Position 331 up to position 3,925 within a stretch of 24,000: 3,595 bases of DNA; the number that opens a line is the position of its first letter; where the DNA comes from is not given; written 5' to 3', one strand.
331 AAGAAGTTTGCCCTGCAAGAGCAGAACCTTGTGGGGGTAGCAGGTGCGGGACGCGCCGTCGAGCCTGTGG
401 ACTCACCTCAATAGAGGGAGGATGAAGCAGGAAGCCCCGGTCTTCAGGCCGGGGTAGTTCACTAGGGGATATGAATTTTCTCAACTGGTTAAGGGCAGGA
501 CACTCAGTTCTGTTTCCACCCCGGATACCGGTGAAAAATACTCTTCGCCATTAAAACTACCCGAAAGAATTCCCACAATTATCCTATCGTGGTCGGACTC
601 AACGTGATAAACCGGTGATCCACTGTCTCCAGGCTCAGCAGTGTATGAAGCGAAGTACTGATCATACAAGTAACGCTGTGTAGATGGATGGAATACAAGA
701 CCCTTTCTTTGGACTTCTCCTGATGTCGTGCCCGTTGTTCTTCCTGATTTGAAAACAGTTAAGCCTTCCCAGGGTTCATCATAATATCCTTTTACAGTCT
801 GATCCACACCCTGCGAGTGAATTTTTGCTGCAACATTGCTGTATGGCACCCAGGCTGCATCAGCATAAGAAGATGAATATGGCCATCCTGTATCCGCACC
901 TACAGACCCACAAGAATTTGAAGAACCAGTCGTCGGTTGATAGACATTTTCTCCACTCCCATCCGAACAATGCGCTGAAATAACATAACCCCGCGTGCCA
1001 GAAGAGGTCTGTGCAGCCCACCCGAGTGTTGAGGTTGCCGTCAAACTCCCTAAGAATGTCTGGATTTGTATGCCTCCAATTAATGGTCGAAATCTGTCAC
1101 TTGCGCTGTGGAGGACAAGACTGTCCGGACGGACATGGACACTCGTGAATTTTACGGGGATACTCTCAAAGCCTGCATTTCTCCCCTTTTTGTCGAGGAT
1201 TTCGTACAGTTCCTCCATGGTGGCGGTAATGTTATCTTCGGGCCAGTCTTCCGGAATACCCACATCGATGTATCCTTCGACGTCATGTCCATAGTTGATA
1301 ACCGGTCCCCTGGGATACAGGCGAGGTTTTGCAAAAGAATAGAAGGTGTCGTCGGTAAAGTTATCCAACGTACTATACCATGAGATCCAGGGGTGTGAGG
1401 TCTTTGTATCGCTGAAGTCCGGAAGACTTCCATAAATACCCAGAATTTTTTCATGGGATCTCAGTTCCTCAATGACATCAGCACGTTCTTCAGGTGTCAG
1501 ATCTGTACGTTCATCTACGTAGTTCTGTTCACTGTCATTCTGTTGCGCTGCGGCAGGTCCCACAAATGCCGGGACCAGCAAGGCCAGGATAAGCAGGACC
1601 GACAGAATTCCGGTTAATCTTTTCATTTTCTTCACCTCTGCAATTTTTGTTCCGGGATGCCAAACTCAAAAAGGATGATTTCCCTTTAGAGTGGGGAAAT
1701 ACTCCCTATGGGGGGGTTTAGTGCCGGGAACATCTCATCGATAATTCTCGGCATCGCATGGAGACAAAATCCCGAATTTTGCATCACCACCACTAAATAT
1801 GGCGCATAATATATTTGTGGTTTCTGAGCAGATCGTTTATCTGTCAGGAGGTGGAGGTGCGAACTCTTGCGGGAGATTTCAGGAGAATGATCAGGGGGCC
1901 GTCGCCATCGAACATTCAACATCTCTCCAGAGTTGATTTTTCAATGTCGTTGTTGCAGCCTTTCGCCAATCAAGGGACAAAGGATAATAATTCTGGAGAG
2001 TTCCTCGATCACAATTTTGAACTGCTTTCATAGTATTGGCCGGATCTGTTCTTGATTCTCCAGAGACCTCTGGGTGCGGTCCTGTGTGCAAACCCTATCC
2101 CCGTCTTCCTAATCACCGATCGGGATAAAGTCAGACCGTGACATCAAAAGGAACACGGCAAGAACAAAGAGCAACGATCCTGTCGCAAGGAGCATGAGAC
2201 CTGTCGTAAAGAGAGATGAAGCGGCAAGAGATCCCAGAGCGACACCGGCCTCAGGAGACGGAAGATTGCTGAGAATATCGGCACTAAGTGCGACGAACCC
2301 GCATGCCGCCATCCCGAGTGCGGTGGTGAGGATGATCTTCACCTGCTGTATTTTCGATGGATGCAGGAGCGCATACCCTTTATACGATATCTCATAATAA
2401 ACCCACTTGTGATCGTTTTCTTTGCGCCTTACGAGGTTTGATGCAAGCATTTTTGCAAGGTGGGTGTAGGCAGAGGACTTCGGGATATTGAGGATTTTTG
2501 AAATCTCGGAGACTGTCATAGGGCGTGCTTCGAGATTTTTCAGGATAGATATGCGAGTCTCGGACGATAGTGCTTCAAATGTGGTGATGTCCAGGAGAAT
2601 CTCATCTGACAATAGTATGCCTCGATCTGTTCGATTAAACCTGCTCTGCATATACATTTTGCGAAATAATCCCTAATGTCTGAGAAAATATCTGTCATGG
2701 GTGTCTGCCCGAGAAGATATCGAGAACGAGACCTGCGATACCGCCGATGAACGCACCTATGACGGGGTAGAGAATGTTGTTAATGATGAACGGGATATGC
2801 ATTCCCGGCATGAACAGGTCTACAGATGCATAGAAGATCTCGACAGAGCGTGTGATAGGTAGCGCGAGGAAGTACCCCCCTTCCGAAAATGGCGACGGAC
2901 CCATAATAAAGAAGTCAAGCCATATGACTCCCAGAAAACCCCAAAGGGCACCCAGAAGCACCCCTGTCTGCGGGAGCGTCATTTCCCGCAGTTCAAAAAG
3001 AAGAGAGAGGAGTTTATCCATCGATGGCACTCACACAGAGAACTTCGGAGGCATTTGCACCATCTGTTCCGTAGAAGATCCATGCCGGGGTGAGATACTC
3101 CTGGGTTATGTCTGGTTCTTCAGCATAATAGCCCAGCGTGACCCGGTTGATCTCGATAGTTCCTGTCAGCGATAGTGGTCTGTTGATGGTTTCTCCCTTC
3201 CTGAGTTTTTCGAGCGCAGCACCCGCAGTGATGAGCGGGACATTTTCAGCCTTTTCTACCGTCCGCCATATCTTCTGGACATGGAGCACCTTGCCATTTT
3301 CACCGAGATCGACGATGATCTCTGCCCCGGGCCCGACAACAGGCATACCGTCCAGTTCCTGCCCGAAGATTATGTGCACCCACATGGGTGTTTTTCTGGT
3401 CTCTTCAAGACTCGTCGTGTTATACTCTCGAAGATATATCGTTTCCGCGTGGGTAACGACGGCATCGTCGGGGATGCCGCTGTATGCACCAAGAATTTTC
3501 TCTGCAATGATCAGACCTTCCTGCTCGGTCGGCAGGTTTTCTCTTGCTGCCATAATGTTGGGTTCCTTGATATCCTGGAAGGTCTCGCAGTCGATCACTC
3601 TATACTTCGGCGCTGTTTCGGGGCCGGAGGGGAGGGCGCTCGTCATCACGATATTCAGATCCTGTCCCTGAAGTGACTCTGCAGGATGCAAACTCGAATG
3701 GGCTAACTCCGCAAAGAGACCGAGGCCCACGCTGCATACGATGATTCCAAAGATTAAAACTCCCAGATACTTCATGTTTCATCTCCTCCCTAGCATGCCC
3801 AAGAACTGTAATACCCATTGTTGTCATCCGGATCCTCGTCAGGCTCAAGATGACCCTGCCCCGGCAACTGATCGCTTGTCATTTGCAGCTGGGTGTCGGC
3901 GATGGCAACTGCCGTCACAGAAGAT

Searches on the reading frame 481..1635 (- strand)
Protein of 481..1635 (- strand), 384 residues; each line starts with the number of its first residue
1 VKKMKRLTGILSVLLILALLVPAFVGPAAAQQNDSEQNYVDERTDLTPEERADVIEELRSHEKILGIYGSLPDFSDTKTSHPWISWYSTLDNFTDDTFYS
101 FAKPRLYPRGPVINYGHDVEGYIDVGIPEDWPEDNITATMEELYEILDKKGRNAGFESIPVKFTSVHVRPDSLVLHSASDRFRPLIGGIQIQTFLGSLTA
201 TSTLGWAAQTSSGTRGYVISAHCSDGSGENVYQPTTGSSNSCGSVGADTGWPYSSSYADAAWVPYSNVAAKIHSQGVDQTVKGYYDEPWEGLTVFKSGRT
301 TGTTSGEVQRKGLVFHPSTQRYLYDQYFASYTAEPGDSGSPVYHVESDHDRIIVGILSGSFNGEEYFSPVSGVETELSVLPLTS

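Call 45: search_protein_families(library=pfam, proteins=[window:481-1635:-], max_evalue=0.01)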
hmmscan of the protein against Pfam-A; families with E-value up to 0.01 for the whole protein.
window:481-1635:- (384 aa): 0 families

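Call 47: search_protein_families(library=ncbifam, proteins=[window:481-1635:-], max_evalue=0.01)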
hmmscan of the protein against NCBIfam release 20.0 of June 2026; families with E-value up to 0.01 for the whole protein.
window:481-1635:- (384 aa): 1 family
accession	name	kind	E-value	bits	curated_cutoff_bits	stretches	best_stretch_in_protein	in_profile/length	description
NF051463.1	Rv1815_serprot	equivalog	0.00025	20.5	175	1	290-361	109-171/190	Rv1815 family serine proteinase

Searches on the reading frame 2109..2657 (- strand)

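Call 47: search_protein_families(library=ncbifam, proteins=[window:2109-2657:-], max_evalue=0.01)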
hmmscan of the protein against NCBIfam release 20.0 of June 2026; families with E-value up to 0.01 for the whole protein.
window:2109-2657:- (182 aa): 11 families
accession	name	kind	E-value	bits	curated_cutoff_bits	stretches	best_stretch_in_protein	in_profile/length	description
NF033788.1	HTH_metalloreg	subfamily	1.3e-13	50.5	55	1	25-94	3-72/77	metalloregulator ArsR/SmtB family transcription factor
NF033789.1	repress_SdpR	subfamily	4.1e-10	39.4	100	1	26-91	1-65/79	autorepressor SdpR family transcription factor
NF007528.0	PRK10141.1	subfamily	2.4e-05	24.1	97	1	20-92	3-75/117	metalloregulator ArsR/SmtB family transcription factor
NF053755.1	MsvR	equivalog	2.8e-05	23.9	220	1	26-91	6-73/236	transcriptional factor MsvR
NF040939.2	trans_reg_lrs14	equivalog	0.00013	21.9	90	1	32-83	20-73/103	Lrs14 family HTH-type transcriptional regulator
NF004170.0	PRK05638.1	equivalog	0.00015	20.5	421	1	33-98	371-438/442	threonine synthase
NF053606.1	Sta1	subfamily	0.00017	21.6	80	1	32-84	19-73/100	Sta1 family transcriptional regulator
NF045707.1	Dbac_1936_reg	equivalog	0.00024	21.1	115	1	28-92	12-75/99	ArsR/SmtB-type metalloregulator TsoR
TIGR01884.1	cas_HTH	subfamily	0.00044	19.7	60.2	1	18-81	127-191/202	CRISPR-associated CARF protein Csa3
NF052532.1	TransRegPagRBaca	equivalog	0.00078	19.5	170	1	31-90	25-83/99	transcriptional repressor PagR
NF053602.1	Phr_regulator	exception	0.0042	16.7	320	1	28-77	7-56/191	heat shock transcription regulator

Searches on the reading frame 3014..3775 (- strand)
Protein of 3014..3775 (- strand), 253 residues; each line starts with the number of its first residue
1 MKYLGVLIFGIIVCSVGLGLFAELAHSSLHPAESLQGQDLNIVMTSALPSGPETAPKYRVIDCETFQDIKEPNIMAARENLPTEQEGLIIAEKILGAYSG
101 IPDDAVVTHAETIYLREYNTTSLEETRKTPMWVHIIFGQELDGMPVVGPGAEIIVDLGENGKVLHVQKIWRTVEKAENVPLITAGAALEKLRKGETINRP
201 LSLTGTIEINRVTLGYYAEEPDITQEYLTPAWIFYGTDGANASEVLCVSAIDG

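Call 45: search_protein_families(library=pfam, proteins=[window:3014-3775:-], max_evalue=0.01)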
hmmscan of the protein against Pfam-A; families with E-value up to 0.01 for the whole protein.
window:3014-3775:- (253 aa): 1 family
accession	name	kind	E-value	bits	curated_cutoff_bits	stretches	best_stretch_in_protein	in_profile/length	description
PF09648.15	YycI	-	9.7e-06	25.8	29.7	1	134-232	115-212/232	YycI protein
